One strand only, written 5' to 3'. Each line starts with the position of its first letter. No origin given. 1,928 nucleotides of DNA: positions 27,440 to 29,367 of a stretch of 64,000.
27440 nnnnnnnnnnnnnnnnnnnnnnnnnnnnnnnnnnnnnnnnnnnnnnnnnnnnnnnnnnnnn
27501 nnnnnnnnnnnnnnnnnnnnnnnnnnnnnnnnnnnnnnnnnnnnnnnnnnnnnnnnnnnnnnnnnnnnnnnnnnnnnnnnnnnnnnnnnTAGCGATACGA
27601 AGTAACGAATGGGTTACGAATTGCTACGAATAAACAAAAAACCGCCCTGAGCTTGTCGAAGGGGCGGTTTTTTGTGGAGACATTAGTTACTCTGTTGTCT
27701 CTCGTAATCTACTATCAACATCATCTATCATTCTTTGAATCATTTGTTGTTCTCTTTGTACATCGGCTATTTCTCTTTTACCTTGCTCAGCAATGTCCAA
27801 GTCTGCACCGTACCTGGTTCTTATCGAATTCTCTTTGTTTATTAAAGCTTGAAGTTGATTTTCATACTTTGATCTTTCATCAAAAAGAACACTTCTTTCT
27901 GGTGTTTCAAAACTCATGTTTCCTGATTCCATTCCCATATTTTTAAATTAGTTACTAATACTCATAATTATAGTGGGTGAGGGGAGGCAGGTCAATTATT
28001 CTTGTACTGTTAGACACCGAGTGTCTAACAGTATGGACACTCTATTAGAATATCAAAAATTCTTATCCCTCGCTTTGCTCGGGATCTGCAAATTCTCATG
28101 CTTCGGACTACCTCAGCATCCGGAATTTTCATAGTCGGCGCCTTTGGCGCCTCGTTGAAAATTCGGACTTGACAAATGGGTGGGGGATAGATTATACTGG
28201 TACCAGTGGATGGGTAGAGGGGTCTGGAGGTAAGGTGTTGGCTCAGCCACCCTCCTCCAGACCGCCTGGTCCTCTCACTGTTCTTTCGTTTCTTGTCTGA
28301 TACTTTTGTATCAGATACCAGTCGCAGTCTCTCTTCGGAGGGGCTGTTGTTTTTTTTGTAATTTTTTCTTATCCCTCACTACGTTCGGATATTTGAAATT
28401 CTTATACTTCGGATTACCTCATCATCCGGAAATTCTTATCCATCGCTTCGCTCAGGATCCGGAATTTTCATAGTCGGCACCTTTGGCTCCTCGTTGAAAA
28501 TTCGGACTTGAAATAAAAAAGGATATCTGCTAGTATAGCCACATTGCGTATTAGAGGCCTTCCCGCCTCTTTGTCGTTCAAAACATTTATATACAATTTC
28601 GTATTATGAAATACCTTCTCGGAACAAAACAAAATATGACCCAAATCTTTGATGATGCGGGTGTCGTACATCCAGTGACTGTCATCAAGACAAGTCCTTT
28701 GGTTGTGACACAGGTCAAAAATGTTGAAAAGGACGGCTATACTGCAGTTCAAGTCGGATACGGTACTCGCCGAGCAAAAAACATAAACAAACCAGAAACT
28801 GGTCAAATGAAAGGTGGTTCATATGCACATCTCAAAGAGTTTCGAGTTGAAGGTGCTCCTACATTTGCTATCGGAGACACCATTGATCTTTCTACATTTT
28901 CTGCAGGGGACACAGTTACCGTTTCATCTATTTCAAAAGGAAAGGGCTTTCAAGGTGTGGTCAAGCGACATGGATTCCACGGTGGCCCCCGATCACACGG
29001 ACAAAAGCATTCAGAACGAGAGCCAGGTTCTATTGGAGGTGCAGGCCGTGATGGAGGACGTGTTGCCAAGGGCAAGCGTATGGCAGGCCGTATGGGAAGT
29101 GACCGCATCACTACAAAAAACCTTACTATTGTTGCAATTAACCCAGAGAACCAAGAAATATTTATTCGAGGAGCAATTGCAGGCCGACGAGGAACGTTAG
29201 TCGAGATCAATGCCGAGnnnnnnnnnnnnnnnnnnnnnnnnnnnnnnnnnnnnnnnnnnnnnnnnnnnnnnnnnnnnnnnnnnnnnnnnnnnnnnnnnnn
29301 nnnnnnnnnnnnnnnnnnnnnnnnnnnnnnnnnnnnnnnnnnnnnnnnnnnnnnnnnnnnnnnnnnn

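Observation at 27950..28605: Repeat-rich structured spacer between rpsJ and rplC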

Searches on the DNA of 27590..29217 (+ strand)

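Call 7: search_rna_families(source=window, start=27590, end=28700, threshold=evalue, max_evalue=10, show_alignments=3)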
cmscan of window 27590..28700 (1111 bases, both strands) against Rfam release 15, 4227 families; matches with E-value up to 10: 17.
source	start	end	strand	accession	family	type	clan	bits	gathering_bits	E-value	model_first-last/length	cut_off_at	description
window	27628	27723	-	RF01772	rnk_pseudo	Cis-reg; leader;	-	23.9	55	0.17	1-108/108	no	Pseudomonas rnk leader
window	27597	27671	+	RF02844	RefA9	Gene; antisense;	-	23.2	49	0.65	1-64/64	no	Enterococcus sRNA A9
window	27818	27889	-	RF00536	snoMe28S-Cm3227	Gene; snRNA; snoRNA; CD-box;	-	19.1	43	7.6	1-82/82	no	Small nucleolar RNA Me28S-Cm3227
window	28325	28379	-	RF02844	RefA9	Gene; antisense;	-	18.9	49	5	1-64/64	no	Enterococcus sRNA A9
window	27817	27890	-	RF00477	snosnR66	Gene; snRNA; snoRNA; CD-box;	-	18.5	65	9.6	1-104/104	no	Small nucleolar RNA snR66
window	27634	27723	-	RF00106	RNAI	Gene; antisense;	-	18.4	47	1.2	1-102/102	no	RNAI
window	28273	28356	+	RF02076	STnc100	Gene; sRNA;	-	18.3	47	0.2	1-206/206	no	Gammaproteobacterial sRNA STnc100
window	28209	28275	+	RF03964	mir-H1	Gene; miRNA;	-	17.9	97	6.6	1-85/85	no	mir-H1 microRNA precursor family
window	28222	28262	+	RF03946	mir-3132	Gene; miRNA;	-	17.3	84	7.6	1-75/75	no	mir-3132 microRNA precursor family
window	28218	28267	+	RF04279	mir-H20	Gene; miRNA;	CL00141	17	99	4.4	1-82/82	no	mir-H20 microRNA precursor family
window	27942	28079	+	RF00113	SIB_RNA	Gene; antitoxin;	-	16.6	56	2.3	1-147/147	no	Short Intergenic Abundant RNA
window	27774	27803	-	RF01990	SECIS_4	Cis-reg;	-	15.8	38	3.1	1-38/38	no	Selenocysteine insertion sequence 4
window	28217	28270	+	RF03778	mir-483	Gene; miRNA;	-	15.7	60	8.7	1-75/75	no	mir-483 microRNA precursor family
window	27671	27708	+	RF03378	mir-7398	Gene; miRNA;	-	15.4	44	8.5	1-60/60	no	mir-7398 microRNA precursor family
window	28196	28372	+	RF01581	RUF6-5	Gene; sRNA;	-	15.3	70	7.5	1-156/156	no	Plasmodium RNA of unknown function RUF6-5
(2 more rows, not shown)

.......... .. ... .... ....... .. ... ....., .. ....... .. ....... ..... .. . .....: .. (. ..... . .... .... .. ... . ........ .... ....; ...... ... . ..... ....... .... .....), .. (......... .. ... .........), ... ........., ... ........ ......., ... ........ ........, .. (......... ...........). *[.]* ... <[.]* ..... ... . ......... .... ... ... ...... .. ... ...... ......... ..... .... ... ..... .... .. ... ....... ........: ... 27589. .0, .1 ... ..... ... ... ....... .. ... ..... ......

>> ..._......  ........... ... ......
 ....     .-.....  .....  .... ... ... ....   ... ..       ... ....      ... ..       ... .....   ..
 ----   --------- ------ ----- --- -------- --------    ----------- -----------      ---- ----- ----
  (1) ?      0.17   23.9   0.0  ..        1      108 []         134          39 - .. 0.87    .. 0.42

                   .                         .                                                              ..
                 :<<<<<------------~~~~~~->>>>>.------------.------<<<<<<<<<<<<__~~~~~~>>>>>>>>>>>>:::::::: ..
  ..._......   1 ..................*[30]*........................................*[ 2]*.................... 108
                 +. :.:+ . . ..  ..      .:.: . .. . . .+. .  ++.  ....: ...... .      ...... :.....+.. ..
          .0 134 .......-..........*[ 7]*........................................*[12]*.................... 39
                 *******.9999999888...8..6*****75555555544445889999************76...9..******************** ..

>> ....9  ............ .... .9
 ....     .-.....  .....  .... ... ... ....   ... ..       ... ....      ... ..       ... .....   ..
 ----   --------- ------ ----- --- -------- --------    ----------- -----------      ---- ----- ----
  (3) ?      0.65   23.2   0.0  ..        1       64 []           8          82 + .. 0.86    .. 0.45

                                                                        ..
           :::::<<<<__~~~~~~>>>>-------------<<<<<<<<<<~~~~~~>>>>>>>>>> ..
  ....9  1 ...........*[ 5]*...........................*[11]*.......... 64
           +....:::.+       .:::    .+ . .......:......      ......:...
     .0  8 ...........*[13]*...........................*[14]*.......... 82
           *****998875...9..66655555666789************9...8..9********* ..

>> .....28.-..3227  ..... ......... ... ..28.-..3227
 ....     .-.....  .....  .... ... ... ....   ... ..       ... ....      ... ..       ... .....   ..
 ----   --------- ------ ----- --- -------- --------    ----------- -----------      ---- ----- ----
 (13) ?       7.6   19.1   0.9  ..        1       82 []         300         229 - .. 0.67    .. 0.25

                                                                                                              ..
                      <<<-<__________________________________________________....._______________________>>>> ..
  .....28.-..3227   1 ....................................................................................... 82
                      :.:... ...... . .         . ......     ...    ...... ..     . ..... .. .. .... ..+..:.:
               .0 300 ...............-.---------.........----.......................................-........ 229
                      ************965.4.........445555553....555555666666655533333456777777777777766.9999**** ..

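Call 35: search_dna_similar(query=window:28160-28365:+, collection=phages, mode=distant, max_evalue=1)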
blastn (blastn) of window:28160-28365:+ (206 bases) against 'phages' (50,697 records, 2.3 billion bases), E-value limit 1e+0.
No match.

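Call 81: search_rna_families(sources=[L001, L002, L009, L091, L087], threshold=gathering)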
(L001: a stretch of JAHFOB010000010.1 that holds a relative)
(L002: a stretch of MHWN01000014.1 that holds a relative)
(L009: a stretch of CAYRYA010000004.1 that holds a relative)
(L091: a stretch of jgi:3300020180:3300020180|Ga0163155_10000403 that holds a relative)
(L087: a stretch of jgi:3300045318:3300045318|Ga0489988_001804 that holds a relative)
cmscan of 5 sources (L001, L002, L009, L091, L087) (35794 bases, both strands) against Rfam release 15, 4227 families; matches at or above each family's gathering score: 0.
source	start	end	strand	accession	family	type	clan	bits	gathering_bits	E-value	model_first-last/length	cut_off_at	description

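Call 97: build_rna_model(alignment_id=A6)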
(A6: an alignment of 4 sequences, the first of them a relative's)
Model R1 built from alignment A6 (4 sequences, 119 columns); structure: RNAalifold consensus.
model positions 67; base pairs 19; branch points 0; effective number of sequences 2.68; information 0.839 bits per position. Calibrated on 0.2 Mb of random sequence (short: E-values are rough).
structure used (alignment columns):
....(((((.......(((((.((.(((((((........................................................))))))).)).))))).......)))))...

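Call 98: search_with_rna_model(model_id=R1, source=window, filters=off, max_evalue=10, show_alignments=3)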
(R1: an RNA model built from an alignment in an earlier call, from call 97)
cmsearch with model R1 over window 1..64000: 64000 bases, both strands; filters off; matches with E-value up to 10: 14.
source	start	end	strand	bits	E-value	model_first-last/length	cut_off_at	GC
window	27211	27245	+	12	0.65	1-67/67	no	0.31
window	6582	6638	-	11.4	0.98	1-67/67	no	0.26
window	58125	58164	-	11.3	1.1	1-67/67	no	0.25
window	7265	7315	-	10.5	1.8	1-67/67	no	0.33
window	14545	14571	+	9.3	4.1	1-67/67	no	0.33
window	30865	30901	+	9.2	4.2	1-67/67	no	0.35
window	9639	9717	-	8.9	5.2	1-67/67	no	0.47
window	63570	63591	-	8.8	5.6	1-67/67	no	0.59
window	1858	1889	-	8.7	6.2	19-51/67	no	0.44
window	29465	29492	+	8.6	6.6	1-67/67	no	0.43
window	22984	23033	+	8.5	7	1-67/67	no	0.36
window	10221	10243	-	8.4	7.3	1-67/67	no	0.3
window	30659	30688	+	8.3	8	1-67/67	no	0.4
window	46151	46191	-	8.2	8.5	1-67/67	no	0.39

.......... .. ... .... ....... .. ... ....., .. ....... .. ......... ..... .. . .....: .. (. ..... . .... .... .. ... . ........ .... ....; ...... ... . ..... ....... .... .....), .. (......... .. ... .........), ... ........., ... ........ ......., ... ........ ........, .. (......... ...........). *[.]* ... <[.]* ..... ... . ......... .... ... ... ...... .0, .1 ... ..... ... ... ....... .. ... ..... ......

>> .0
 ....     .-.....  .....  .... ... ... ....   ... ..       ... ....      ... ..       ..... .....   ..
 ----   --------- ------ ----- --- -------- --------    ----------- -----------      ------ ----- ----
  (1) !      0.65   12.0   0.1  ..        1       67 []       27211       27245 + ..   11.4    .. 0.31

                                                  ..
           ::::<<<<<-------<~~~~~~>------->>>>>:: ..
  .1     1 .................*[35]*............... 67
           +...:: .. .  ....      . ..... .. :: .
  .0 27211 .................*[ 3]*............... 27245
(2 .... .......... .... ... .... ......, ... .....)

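Call 105: build_rna_model(alignment_id=A7, structure=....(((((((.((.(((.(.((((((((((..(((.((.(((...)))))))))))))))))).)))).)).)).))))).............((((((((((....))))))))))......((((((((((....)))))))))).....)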
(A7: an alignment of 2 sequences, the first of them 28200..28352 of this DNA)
Model R2 built from alignment A7 (2 sequences, 153 columns); structure: as given.
model positions 153; base pairs 51; branch points 2; effective number of sequences 0.61; information 0.589 bits per position. Calibrated on 0.2 Mb of random sequence (short: E-values are rough).
structure used (alignment columns):
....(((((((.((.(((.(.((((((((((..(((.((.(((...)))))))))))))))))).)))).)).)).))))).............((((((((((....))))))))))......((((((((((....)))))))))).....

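Call 106: search_with_rna_model(model_id=R2, sources=[window, L001, L002, L003, L004, L005, L006, L007, L008, L009, L010, L011, L012, L013, L014, L015, L016, L017, L018, L019, L020, L021, L022, L023, L024, L025, L026, L027, L028, L029, L030, L031, L032, L033, L034, L035, L036, L037, L038, L039, L041, L043, L046, L047, L054, L066, L074, L086, L087, L088, L089, L090, L091, L092, L093, L094, L215, L220, L081], max_evalue=10, show_alignments=3)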
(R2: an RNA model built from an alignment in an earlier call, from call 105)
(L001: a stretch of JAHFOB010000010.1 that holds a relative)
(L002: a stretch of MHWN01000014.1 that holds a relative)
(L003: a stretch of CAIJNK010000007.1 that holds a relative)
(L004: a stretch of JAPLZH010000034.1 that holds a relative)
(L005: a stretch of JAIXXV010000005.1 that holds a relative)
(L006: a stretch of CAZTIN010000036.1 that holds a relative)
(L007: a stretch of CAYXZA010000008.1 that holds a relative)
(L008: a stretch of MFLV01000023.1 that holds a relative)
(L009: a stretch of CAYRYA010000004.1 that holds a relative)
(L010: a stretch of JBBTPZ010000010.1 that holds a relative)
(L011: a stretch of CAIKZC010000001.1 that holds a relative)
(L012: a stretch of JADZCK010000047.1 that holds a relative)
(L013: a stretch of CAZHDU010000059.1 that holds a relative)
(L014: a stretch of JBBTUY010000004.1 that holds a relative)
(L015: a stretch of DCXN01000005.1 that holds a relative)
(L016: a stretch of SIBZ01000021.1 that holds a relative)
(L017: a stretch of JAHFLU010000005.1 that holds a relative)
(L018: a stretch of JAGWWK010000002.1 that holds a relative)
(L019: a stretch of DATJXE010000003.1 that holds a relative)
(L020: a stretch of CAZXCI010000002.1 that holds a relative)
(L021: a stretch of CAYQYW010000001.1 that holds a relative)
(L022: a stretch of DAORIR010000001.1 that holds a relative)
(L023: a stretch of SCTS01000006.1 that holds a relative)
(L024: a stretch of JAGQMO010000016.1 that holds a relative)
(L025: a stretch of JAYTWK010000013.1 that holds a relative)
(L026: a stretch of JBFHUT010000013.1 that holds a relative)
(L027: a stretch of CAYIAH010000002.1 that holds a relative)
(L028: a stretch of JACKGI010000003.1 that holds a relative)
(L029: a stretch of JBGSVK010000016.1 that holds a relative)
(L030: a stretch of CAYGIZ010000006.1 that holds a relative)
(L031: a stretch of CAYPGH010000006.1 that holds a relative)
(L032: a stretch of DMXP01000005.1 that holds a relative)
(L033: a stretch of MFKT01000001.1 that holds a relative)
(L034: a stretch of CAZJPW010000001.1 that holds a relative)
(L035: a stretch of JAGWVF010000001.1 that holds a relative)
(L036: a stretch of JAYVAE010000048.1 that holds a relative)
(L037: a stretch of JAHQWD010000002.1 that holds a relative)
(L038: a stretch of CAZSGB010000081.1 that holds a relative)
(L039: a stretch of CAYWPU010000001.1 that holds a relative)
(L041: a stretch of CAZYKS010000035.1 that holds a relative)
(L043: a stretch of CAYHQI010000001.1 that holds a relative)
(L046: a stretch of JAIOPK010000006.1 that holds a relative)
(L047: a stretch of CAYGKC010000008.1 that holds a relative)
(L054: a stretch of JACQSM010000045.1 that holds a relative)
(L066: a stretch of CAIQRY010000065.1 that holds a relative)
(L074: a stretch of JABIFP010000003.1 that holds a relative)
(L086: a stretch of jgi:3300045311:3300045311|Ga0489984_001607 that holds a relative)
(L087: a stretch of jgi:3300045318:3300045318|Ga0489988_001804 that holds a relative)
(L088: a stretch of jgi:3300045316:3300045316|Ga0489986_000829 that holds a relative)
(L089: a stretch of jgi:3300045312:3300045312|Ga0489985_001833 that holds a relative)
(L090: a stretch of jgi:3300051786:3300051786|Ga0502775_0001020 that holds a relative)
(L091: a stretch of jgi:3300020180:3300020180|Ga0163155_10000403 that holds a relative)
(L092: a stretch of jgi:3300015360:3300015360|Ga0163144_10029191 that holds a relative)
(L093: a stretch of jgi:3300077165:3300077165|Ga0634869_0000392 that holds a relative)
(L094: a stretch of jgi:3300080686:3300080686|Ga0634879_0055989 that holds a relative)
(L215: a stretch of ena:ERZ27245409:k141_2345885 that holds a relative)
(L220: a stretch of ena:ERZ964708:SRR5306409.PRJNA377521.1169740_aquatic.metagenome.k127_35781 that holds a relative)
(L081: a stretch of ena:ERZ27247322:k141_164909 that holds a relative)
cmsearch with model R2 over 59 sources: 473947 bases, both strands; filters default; matches with E-value up to 10: 4.
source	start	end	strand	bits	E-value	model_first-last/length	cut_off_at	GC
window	28200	28352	+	191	4.3e-48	1-153/153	no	0.53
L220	1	33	+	30.1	1.6e-05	121-153/153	5'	0.52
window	28194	28284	-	26.5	0.00014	1-153/153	no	0.58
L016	3331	3414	-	9.3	5.1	1-153/153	no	0.43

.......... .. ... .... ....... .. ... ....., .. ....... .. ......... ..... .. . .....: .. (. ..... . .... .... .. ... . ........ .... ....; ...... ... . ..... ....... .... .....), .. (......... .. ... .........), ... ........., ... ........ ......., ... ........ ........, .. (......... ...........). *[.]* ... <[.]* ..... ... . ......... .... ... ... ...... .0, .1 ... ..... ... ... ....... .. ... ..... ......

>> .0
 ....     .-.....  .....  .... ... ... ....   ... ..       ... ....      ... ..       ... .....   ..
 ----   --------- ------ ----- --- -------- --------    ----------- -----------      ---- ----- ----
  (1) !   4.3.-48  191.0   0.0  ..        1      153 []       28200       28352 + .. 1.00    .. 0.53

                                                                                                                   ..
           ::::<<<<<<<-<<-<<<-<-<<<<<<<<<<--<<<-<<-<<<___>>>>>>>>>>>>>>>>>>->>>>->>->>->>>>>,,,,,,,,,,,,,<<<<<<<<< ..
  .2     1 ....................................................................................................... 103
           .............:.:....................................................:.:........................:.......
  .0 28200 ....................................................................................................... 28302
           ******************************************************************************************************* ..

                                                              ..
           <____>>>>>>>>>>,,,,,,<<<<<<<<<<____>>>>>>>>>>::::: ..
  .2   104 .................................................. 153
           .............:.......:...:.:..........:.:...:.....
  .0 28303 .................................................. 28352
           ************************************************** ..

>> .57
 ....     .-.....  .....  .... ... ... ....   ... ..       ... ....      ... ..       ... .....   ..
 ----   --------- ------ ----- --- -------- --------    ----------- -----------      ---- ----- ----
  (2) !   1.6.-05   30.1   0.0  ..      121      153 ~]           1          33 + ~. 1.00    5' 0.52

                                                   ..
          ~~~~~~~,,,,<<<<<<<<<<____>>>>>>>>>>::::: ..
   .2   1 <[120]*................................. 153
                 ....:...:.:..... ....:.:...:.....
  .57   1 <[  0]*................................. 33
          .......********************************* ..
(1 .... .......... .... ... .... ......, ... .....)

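Call 107: search_dna_similar(query=window:27940-28605:+, collection=plasmids, mode=distant, max_evalue=0.01)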
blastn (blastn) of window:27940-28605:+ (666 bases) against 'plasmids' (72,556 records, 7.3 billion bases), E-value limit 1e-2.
No match.
